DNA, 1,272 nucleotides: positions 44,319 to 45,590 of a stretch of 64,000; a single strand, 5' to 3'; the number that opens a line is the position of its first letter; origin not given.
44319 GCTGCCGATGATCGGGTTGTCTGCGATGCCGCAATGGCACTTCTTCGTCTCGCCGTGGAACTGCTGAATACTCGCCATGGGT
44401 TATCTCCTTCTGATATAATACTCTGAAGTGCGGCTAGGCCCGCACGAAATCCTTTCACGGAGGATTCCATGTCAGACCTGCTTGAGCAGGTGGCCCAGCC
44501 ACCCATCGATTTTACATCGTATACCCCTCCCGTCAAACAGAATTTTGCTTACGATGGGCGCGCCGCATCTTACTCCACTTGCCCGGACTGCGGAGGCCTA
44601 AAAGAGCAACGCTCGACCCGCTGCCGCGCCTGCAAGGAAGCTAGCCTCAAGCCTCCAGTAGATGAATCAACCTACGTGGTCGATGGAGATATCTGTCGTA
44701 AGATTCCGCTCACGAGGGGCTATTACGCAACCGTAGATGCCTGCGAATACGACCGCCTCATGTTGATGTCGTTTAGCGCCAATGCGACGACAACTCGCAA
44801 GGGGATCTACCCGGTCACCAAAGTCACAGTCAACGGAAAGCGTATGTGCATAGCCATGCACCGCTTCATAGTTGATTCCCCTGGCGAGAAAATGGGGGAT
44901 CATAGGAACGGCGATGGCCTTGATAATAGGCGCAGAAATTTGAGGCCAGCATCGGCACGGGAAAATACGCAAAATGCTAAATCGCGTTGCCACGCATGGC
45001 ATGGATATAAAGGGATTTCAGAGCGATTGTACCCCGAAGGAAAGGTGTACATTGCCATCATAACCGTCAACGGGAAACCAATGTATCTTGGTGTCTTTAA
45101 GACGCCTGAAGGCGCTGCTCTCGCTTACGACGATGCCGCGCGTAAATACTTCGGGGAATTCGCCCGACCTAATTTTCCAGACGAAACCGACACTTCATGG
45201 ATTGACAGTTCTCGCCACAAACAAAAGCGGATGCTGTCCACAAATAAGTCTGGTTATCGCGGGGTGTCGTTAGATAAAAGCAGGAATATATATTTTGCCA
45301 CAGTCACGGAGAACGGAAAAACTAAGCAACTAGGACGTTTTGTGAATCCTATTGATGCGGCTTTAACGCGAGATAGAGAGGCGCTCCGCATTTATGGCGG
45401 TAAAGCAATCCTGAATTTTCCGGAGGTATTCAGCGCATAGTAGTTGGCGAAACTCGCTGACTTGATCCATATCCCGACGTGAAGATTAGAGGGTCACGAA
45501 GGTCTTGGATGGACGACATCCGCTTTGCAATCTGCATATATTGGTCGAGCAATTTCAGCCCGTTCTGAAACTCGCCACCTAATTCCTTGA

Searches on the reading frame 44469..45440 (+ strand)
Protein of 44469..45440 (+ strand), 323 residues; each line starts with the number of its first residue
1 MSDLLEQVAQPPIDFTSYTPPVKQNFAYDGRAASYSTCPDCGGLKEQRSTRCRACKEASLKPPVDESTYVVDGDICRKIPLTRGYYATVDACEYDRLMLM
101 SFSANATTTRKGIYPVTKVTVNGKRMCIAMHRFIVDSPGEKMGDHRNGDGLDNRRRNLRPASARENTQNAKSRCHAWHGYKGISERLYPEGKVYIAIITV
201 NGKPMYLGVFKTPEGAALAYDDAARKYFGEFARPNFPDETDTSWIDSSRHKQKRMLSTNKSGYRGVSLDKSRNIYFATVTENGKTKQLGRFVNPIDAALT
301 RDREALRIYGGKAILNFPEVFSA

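Call 79: search_protein_families(library=phrogs, proteins=[window:44469-45440:+], max_evalue=0.001)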
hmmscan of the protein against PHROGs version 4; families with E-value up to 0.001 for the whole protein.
window:44469-45440:+ (323 aa): 8 families
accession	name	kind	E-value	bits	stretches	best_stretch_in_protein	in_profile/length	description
phrog_99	-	DNA, RNA and nucleotide metabolism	1.2e-45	157.8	2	128-241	158-273/383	HNH endonuclease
phrog_4578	-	DNA, RNA and nucleotide metabolism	1.2e-23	84.5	2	144-235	33-122/130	HNH endonuclease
phrog_374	-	DNA, RNA and nucleotide metabolism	5.4e-19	69.4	2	144-237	327-416/617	HNH endonuclease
phrog_36769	-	unknown function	9e-16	59.1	1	98-245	213-366/367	-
phrog_3593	-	DNA, RNA and nucleotide metabolism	1.3e-14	55.4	2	144-230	114-199/210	HNH endonuclease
phrog_953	-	DNA, RNA and nucleotide metabolism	5.8e-12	46.6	2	257-298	309-351/420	HNH endonuclease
phrog_13470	-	DNA, RNA and nucleotide metabolism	3.3e-09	38.1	0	146-231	59-146/152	HNH endonuclease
phrog_959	-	DNA, RNA and nucleotide metabolism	1.7e-05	25.6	1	108-172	38-108/138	HNH endonuclease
